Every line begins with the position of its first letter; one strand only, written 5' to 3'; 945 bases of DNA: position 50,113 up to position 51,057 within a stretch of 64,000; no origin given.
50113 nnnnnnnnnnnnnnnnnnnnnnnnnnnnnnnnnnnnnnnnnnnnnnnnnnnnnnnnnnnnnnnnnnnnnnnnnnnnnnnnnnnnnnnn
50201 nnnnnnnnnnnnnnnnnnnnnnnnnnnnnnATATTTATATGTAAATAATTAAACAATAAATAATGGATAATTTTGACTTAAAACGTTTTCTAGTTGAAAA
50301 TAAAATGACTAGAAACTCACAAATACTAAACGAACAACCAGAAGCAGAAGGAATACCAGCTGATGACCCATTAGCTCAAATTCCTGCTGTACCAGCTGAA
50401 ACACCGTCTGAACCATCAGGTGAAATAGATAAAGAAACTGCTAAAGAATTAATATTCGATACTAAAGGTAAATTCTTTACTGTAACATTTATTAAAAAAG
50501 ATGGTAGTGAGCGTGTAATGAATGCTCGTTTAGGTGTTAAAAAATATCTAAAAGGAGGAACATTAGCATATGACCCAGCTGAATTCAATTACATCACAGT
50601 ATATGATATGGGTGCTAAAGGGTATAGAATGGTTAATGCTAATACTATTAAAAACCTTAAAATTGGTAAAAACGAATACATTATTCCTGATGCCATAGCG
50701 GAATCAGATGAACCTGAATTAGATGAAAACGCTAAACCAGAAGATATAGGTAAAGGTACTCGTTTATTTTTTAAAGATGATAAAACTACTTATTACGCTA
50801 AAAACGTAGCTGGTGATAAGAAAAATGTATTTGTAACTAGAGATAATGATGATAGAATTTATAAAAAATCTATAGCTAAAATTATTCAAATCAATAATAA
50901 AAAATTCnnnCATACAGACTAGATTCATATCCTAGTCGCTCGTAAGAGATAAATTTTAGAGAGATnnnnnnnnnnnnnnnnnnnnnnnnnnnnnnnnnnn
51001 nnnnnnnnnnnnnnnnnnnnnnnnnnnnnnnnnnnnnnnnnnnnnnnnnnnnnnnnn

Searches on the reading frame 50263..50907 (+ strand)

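Call 56: search_protein_families(library=phrogs, proteins=[window:50263-50907:+], max_evalue=0.001)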
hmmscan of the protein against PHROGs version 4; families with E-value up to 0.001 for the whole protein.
window:50263-50907:+ (215 aa): 3 families
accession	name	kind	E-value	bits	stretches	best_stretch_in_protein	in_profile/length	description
phrog_2267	-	unknown function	1.6e-19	71.1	1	58-147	14-109/112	-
phrog_24462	-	unknown function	4.9e-05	24.2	1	69-139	18-82/85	-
phrog_1086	-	unknown function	0.00015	22.3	1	70-141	44-122/137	-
